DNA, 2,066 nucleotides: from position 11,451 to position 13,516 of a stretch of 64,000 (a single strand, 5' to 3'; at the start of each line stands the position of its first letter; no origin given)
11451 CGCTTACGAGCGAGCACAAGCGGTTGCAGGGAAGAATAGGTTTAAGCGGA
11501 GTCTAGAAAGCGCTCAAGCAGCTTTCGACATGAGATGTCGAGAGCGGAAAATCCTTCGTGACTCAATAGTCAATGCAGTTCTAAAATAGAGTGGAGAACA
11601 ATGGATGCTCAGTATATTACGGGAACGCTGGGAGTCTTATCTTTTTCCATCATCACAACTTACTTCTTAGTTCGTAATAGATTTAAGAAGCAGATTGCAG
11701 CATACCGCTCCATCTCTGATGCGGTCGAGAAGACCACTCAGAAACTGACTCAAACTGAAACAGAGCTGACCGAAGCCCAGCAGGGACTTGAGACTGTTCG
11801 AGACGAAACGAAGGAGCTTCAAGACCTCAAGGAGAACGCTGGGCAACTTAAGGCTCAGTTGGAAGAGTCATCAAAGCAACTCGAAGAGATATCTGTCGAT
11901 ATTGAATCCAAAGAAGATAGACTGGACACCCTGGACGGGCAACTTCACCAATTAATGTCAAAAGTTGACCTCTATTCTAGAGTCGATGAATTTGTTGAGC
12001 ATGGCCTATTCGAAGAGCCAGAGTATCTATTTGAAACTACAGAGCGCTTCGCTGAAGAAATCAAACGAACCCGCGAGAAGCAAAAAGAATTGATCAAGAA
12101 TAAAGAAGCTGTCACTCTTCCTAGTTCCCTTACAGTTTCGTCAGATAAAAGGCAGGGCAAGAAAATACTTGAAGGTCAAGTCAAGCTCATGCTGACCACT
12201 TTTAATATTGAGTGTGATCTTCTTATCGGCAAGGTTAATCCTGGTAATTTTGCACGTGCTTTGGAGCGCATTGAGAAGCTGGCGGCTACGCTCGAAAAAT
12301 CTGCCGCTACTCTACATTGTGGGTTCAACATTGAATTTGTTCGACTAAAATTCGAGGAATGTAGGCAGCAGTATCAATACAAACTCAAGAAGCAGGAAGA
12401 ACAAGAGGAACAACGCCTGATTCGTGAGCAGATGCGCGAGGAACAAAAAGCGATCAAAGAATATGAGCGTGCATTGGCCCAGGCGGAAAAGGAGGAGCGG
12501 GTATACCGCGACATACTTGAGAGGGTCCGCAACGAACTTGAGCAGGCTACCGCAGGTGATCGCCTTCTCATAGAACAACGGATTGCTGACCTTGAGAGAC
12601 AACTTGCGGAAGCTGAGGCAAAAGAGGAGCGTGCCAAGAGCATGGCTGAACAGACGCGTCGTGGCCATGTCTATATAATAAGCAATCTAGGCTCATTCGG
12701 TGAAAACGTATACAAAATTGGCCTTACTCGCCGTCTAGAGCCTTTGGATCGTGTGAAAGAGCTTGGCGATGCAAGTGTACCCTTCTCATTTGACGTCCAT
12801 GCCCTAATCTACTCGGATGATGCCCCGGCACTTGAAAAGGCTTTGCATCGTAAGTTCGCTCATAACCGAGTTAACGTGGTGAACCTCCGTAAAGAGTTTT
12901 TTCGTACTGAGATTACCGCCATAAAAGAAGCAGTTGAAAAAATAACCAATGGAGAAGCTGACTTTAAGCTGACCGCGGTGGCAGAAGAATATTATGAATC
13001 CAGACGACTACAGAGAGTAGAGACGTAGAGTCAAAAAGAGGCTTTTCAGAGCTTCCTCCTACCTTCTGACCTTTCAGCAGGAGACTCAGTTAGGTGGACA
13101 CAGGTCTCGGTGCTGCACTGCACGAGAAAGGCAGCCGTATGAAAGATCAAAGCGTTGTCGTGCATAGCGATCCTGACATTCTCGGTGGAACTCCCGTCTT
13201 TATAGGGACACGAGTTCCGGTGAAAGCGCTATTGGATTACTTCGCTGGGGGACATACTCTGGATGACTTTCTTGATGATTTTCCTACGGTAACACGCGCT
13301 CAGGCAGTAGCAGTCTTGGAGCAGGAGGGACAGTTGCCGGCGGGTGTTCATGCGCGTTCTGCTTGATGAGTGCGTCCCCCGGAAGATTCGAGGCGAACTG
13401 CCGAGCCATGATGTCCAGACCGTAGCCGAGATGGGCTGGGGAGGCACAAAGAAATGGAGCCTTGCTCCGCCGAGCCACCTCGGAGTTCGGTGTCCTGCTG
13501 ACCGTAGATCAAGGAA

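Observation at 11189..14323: Low-GC ~3.1-kb insertion between two paralogous symporter genes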

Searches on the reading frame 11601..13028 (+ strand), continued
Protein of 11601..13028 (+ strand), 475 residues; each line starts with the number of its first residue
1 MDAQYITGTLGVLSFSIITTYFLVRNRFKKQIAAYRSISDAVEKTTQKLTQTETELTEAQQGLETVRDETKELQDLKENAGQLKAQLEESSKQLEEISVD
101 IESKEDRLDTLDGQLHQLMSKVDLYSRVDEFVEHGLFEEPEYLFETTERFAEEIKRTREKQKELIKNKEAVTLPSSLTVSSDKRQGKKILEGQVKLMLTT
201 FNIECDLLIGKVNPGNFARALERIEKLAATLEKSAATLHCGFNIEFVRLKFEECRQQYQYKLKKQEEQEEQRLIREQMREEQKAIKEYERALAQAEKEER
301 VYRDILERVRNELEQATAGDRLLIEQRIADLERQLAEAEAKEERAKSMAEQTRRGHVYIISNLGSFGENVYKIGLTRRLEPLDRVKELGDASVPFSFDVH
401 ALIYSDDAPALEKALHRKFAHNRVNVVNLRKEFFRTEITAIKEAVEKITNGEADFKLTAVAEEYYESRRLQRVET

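Call 41: find_related_loci(query=window:11601-13028:+, collection=metagenome_contigs, flank=3000)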
Query window:11601-13028:+ (475 aa) in metagenome_contigs; peptide patterns used: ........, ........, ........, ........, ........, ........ (x = any residue, [..] = any of these).
600 stretches matched a pattern (row limit reached: there are more); 276 encode a relative of the query (tblastn E <= 1e-3); the best 80 are kept; 80 distinct loci.
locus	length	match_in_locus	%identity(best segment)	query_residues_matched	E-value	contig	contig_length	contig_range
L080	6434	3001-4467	60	4-475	0e+0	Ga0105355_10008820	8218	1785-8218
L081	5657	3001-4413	62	1-471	0e+0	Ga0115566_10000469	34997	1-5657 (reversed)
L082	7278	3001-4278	60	46-471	2e-168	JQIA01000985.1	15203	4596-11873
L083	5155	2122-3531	54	11-473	1e-162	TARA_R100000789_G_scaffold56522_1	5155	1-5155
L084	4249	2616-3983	50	13-475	6e-147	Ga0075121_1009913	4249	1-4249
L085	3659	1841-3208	50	13-475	2e-148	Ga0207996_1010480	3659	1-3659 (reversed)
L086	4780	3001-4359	51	17-471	6e-143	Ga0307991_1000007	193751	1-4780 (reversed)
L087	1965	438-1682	55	49-470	3e-153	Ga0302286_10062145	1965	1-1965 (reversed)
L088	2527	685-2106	49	5-474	9e-142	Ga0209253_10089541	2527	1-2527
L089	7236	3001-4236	53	66-467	2e-133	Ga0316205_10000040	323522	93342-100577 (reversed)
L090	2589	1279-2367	58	111-473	5e-137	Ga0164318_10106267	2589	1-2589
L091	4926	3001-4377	52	5-470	8e-149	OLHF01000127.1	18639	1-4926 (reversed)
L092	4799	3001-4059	46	117-471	3e-92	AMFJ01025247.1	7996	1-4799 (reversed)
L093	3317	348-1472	44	98-467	4e-93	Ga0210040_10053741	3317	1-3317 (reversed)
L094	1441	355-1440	45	10-372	3e-98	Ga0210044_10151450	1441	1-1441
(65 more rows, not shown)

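Call 49: search_dna_similar(query=window:11601-13028:+, collection=phages, mode=protein, max_rows=12)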
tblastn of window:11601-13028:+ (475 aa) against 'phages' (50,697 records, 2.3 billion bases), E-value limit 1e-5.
Records with a match: 44; places in all: 44; records where one place covers at least 80% of the query: 6.
Best place of each record, by identity: <60% 44.
By first word of the organism name: Streptococcus 12; Enterobacteria 5; Corynebacterium 5; Klebsiella 4; Clostridium 3; Vibrio 3; Escherichia 2; Marinitoga 2; Lactobacillus 2; Synechococcus 2; and 3 more.
By host as written in the record: - 10; Corynebacterium vitaeruminis CAG1 3; Escherichia coli 2; Lactobacillus casei BL23 2; Corynebacterium vitaeruminis CAG1, a derivative of (NCIB9291) 2; Escherichia coli str. K-12 substr. MG1655 1; Klebsiella pneumoniae ST13-OXA48 1; Klebsiella pneumoniae 4727 1; and 22 more.
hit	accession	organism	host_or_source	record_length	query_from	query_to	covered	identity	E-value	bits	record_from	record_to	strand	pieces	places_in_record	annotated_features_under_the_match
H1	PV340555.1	Escherichia phage PhiR26_1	Escherichia coli str. K-12 substr. ...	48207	117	467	74%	46.9%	1e-72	255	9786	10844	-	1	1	PD-lambda-1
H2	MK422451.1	Klebsiella phage ST13-OXA48phi12.3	Klebsiella pneumoniae ST13-OXA48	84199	117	472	75%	45.5%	4e-57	210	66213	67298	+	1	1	hypothetical protein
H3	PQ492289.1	Klebsiella phage vB_KpnS_p4727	Klebsiella pneumoniae 4727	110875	117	472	75%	45.5%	4e-57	210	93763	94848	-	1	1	record has no annotation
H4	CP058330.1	Klebsiella phage vB_Kpn_1825-KPC53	Klebsiella pneumoniae subsp. pneumoniae ...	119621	117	472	75%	45.5%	4e-57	210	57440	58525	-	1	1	record has no annotation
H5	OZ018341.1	Marinitoga phage MPV1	-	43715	73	467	83%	39.8%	6e-51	192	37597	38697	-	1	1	Chromosome segregation ATPase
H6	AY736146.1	Enterobacteria phage ES18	-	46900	115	467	74%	43.9%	2e-65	234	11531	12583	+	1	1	19: gp19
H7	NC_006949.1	Enterobacteria phage ES18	Salmonella typhimurium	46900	115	467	74%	43.9%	2e-65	234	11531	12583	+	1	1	19: DUF4041 domain-containing protein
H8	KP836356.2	Marinitoga camini virus 2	Marinitoga camini 1155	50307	100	467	77%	41.5%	4e-53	198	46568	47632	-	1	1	Chromosome segregation ATPase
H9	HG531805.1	Clostridium phage CDMH1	-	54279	76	473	84%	38.2%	2e-57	211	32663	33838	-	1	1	CDHM1_gp42: putative regulatory protein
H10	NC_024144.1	Clostridium phage CDMH1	-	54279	76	473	84%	38.2%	2e-57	211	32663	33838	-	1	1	CDHM1_gp42: DUF4041 domain-containing protein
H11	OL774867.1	Streptococcus phage MismyG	Streptococcus mitis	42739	75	471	84%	36.0%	6e-42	165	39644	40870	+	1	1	helicase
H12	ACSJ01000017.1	Clostridium phage D-1873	Clostridium botulinum D str. 1873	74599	69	434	77%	38.9%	3e-53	199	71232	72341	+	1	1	phage protein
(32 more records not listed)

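Call 50: get_annotated_region(hit=H1, flank=2500)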
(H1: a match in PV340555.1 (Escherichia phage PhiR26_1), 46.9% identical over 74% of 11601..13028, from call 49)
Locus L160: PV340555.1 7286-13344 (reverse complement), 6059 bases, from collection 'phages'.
description: Escherichia phage PhiR26_1, complete genome.
organism: Escherichia phage PhiR26_1 (NCBI taxid 3416477)
taxonomy: Viruses
host: Escherichia coli str. K-12 substr. MG1655; source: -; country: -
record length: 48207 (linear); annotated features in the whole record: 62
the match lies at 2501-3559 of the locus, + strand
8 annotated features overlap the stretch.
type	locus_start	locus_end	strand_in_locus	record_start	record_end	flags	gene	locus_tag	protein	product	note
CDS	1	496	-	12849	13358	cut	-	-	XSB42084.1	hypothetical protein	-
CDS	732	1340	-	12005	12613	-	-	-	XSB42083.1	Rha protein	-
CDS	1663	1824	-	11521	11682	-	-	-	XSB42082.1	hypothetical protein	-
CDS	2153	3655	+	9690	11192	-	-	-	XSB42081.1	PD-lambda-1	-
CDS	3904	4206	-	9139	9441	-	-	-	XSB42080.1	exclusion protein Ren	exclusion protein ren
CDS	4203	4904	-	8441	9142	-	-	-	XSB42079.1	DNA replication protein P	-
CDS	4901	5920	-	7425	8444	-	-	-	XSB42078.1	DNA replication protein O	-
CDS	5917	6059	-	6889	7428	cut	-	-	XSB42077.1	cII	activator protein cII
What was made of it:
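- On SNIPE / PD-lambda-1 defence system: It is absent upstream of the E. coli gene (call 50).
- Closest known: Prophage immunity-region defence morons such as lambda RexAB next to cI. Same: In phage PhiR26_1 SNIPE lies in the early region (call 50).
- The E. coli SNIPE lies in the early region of a lambdoid phage (call 50).
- Tried and rejected: The reference was obtained instead from phage PhiR26_1 (calls 49, 50).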

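Call 59: search_protein_families(library=phrogs, proteins=[window:11601-13028:+], max_evalue=0.01)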
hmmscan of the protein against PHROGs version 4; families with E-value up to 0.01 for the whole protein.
window:11601-13028:+ (475 aa): 11 families
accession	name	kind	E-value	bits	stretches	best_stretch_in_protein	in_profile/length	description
phrog_1847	-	unknown function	8.4e-134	448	1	18-473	15-468/474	-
phrog_8430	-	unknown function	2.2e-42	146.4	1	264-469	204-403/439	-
phrog_16524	-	unknown function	1.4e-12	48.7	1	352-447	22-113/215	-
phrog_36333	-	unknown function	1.1e-09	39.2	1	355-470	4-111/199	-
phrog_8130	-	unknown function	2.6e-07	31.1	1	342-448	165-262/434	-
phrog_5032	-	unknown function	1.4e-06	29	1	345-452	69-171/178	-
phrog_788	-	tail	0.00032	21.5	1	37-134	150-247/297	tail protein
phrog_1272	-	tail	0.00039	19.2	0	27-163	36-176/1606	tail length tape measure protein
phrog_15085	-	unknown function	0.00051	21.4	1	354-446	3-92/103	-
phrog_77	-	DNA, RNA and nucleotide metabolism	0.0042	16.6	1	25-350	470-770/967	SbcC-like subunit of palindrome specific endonuclease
phrog_28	-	tail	0.0092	15.5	1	29-98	154-245/1228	tail length tape measure protein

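Call 83: find_related_loci(query=window:11601-13028:+, collection=viral_contigs, flank=4000)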
Query window:11601-13028:+ (475 aa) in viral_contigs; peptide patterns used: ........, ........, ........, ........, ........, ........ (x = any residue, [..] = any of these).
453 stretches matched a pattern; 336 encode a relative of the query (tblastn E <= 1e-3); the best 80 are kept; 80 distinct loci.
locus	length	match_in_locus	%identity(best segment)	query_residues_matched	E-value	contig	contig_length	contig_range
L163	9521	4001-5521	57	1-475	0e+0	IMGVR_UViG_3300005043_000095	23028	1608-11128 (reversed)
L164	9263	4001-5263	50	42-470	4e-131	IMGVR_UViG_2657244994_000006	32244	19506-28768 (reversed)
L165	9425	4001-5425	48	6-471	3e-126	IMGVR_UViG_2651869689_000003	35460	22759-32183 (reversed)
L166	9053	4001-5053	46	117-473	1e-91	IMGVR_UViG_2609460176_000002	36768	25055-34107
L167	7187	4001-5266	42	66-475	2e-91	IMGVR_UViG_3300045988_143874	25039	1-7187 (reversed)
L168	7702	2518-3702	44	72-467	2e-91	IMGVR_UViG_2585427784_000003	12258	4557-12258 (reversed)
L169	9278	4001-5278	41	28-467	3e-91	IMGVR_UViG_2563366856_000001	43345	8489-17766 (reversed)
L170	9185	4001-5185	44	72-467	4e-91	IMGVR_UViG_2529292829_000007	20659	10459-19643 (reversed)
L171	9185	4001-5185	44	72-467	6e-91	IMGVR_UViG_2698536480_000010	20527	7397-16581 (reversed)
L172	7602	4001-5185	44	72-467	4e-91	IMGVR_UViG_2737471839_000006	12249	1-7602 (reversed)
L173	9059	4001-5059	47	117-467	1e-90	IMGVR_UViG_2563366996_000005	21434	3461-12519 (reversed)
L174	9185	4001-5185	44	72-467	1e-90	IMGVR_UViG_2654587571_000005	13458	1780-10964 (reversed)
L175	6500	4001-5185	44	72-467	1e-90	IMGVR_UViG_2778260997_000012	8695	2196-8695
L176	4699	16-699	62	244-471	1e-90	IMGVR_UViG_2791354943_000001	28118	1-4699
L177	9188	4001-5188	43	88-467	3e-90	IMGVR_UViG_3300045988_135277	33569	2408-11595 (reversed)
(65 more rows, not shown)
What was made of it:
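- There are 336 SNIPE relatives in viral contigs and 44 cultured phage records (calls 49, 83).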

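Call 85: predict_structure(alignment_id=A7)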
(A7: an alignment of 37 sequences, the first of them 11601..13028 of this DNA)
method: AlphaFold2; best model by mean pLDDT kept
length: 475 residues; sequences in the alignment: 37
mean_pLDDT: 77.3   pTM: 0.43
mean pLDDT of the five models: 77.3, 76.4, 75.3, 74.7, 72.2
residues with pLDDT >= 90: 106; 70-90: 251; 50-70: 79; < 50: 39
segments of 3 or more residues with pLDDT < 50: 129-144, 377-382, 389-396, 473-475
pLDDT, mean of each block of 10 residues (from residue 1): 74 83 75 64 82 90 91 91 93 93 94 81 51 39 57 88 88 73 79 89 92 89 92 87 90 91 77 64 72 82 86 79 84 84 69 64 61 63 49 51 77 85 65 81 87 77 71 49
secondary structure, 60 per line:
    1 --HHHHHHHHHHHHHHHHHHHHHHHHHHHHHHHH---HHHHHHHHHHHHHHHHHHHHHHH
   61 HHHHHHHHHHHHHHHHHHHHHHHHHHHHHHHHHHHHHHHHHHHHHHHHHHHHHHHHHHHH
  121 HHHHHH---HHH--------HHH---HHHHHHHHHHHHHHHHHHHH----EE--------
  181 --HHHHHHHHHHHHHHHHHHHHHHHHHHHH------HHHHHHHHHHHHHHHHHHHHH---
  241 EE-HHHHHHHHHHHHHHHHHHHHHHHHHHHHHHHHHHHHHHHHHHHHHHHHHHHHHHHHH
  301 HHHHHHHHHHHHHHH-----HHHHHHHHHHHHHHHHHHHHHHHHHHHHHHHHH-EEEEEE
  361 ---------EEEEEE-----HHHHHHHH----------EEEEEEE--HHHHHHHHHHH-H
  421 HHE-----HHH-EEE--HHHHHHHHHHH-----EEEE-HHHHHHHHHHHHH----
elements in order: H3-34 H38-126 H147-166 H183-210 H217-237 H244-315 H321-353 E355-360 E370-375 H381-388 E399-405 H408-418 E433-435 H438-448 E454-457 H459-471
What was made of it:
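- On SNIPE / PD-lambda-1 defence system: AF2 helix 3-34 (call 85).
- AF2 gives TM helix, stalk, DUF4041, linker helices and an alpha/beta domain (call 85).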

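Call 88: search_protein_families(library=pfam, proteins=[L163:73-1005:-, L163:1213-1656:-, L163:1784-2488:-, L163:2500-2802:-, L163:2909-3568:+, L163:3598-3996:+, L163:6568-6978:-, L163:6975-7724:-, L163:8158-9432:+], max_evalue=0.001)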
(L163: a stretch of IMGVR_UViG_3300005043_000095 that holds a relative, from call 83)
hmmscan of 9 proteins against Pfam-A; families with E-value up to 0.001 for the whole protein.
L163:73-1005:- (310 aa): 1 family
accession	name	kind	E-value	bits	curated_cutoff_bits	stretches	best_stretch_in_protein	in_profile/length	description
PF11300.13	DUF3102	-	1.3e-05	25.9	24.4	1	41-148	17-128/129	Protein of unknown function (DUF3102)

L163:1213-1656:- (147 aa): 0 families

L163:1784-2488:- (234 aa): 0 families

L163:2500-2802:- (100 aa): 1 family
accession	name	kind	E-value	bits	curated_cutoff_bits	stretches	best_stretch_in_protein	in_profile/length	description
PF13693.12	HTH_35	-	2.3e-05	24.7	25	1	12-72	3-61/75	Winged helix-turn-helix DNA-binding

L163:2909-3568:+ (219 aa): 3 families
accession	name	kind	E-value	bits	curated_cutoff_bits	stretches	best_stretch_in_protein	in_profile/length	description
PF00717.28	Peptidase_S24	-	1.6e-18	67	23.3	1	89-213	2-116/116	Peptidase S24-like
PF01381.28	HTH_3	-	4e-08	33.6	23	1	12-49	1-38/55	Helix-turn-helix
PF13560.12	HTH_31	-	0.00023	21.8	27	1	11-48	5-43/64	Helix-turn-helix domain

L163:3598-3996:+ (132 aa): 0 families

L163:6568-6978:- (136 aa): 1 family
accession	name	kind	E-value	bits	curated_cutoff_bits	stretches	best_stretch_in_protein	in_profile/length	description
PF03333.19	PapB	-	3.9e-07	30.5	29.4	1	45-126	6-87/91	Adhesin biosynthesis transcription regulatory protein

L163:6975-7724:- (249 aa): 2 families
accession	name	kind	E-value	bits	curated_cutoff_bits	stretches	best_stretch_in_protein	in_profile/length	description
PF23771.1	DUF7168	-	7.5e-26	90.9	25.5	1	81-211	18-140/140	Domain of unknown function (DUF7168)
PF10979.13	DUF2786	-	1.6e-12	47.6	23.9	1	25-61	1-38/40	Protein of unknown function (DUF2786)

L163:8158-9432:+ (424 aa): 0 families
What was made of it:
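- Closest known: Prophage immunity-region defence morons such as lambda RexAB next to cI. Same: In viral contig L163 the two-gene SNIPE cassette follows a CI/LexA-like repressor gene (call 88).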

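Call 89: fold_search(model_id=the predicted structure, library=pdb)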
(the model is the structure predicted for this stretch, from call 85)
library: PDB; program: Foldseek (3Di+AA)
matches with E <= 10: 154; with E <= 0.001: 0
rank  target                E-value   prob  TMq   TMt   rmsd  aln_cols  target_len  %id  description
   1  5xu0_A                4.9e-01  0.44  0.11  0.20   9.0       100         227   24  Structure of the membrane fusion protein Spr0693 from Streptococcus pneumoniae R6 (released 2018-01-24)
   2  8e12_B                5.5e-01  0.13  0.08  0.20  35.3       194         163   14  Homotrimeric variant of tcTRP9, BGL14 (released 2023-04-12)
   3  5xu0_B                6.8e-01  0.35  0.11  0.20   8.7       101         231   23  Structure of the membrane fusion protein Spr0693 from Streptococcus pneumoniae R6 (released 2018-01-24)
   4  5xu0_C                8.4e-01  0.33  0.11  0.20   8.7       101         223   21  Structure of the membrane fusion protein Spr0693 from Streptococcus pneumoniae R6 (released 2018-01-24)
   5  8wy1_A                8.4e-01  0.30  0.11  0.09  25.5       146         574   16  The structure of cyclization domain in cyclic beta-1,2-glucan synthase from Thermoanaerobacter italicus (released 2024-02-14)
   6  4tql_A                8.4e-01  0.21  0.11  0.22  25.4       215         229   18  Computationally designed three helix bundle (released 2014-10-15)
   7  6zca_H                8.4e-01  0.08  0.10  0.07  15.8       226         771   13  Structure of the B. subtilis RNA POLYMERASE in complex with HelD (monomer) (released 2020-10-14)
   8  8i7r_Fm               1.2e+00  0.14  0.14  0.20  30.1       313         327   12  In situ structure of axonemal doublet microtubules in mouse sperm with 48-nm repeat (released 2023-10-11)
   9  8i7r_Fe               1.6e+00  0.20  0.18  0.32  31.3       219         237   14  In situ structure of axonemal doublet microtubules in mouse sperm with 48-nm repeat (released 2023-10-11)
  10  8fbn_F                1.7e+00  0.20  0.15  0.31  29.0       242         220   13  Improving the secretion of designed protein assemblies through negative design of cryptic transmembrane domains (released 2023-03-22)
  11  7rro_B8               1.7e+00  0.07  0.11  0.12  34.9       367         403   13  Structure of the 48-nm repeat doublet microtubule from bovine tracheal cilia (released 2021-10-27)
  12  8abq_B                1.8e+00  0.28  0.17  0.31  14.4       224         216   11  Structure of the SNX1-SNX5 complex, Pt derivative (released 2023-06-21)
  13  8a3u                  1.8e+00  0.06  0.10  0.13  14.8       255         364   14  Crystal structure of a chimeric LOV-Histidine kinase SB2F1 (symmetrical variant, trigonal form with short c-axis) (released 2023-12-20)
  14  9tg4_D                2.0e+00  0.13  0.12  0.16  16.2       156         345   13  Structure of the YbjP lipoprotein bound to the AcrABZ-TolC efflux pump (released 2026-04-08)
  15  4tql_B                2.0e+00  0.10  0.11  0.22  30.1       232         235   17  Computationally designed three helix bundle (released 2014-10-15)
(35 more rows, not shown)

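Call 92: search_protein_families(library=ncbifam, proteins=[window:11601-13028:+], max_evalue=0.01)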
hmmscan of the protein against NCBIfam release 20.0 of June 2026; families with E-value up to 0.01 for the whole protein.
window:11601-13028:+ (475 aa): 7 families
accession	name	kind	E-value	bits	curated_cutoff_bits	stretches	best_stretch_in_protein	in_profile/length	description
TIGR04527.1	mycoplas_twoTM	subfamily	2.1e-06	27.6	125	1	6-134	12-139/248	MG_279/MG_280 family protein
NF045487.1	ASRP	equivalog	7.3e-05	21.6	300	1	24-348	133-430/593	archaea-specific SMC-related protein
NF047515.1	SpiroCoCo_C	equivalog_domain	0.00014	21.1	125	1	29-171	96-206/313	SpiroCoCo family coiled-coil protein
NF041035.1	Rad50_Halo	equivalog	0.00017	20.1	1000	1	30-169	210-345/883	DNA double-strand break repair ATPase Rad50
TIGR04211.1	SH3_and_anchor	equivalog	0.00029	20.5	65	1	30-114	73-161/198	TIGR04211 family SH3 domain-containing protein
NF038218.1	IcmG_DotF_IVB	equivalog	0.00035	20.3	200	1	12-127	62-180/266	type IVB secretion system protein IcmG/DotF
NF033885.1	conj_TraP_IncI1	equivalog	0.0046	16.7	135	1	41-122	50-137/217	conjugal transfer protein TraP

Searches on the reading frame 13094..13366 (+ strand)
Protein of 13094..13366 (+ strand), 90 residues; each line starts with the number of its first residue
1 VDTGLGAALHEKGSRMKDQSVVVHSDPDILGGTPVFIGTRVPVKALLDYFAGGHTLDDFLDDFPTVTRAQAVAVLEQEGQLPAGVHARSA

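Call 3: search_protein_families(library=pfam, proteins=[window:13094-13366:+], max_evalue=0.01)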
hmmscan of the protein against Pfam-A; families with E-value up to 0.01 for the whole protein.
window:13094-13366:+ (90 aa): 1 family
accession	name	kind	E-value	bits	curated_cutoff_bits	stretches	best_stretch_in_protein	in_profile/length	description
PF04255.20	DUF433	-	1.7e-17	63.4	23.6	1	24-76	2-54/56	Protein of unknown function (DUF433)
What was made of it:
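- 13139..13366 (+): DUF433 (COG2442) predicted antitoxin, 75 aa from the conserved ATG. Intact. PF04255 E = 1.7e-17 (call 3).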

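Call 12: search_protein_families(library=padloc, proteins=[window:13094-13366:+], max_evalue=0.01)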
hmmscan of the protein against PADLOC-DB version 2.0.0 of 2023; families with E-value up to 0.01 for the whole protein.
window:13094-13366:+ (90 aa): 0 families

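Call 59: search_protein_families(library=phrogs, proteins=[window:13139-13366:+], max_evalue=0.01)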
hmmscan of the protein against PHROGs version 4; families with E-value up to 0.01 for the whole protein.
window:13139-13366:+ (75 aa): 1 family
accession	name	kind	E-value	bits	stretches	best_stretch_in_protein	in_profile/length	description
phrog_11928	-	unknown function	3.6e-07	30.9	1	6-60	5-59/74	-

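Call 92: search_protein_families(library=ncbifam, proteins=[window:13139-13366:+], max_evalue=0.01)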
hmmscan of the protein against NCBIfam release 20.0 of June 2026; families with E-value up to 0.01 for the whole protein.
window:13139-13366:+ (75 aa): 0 families
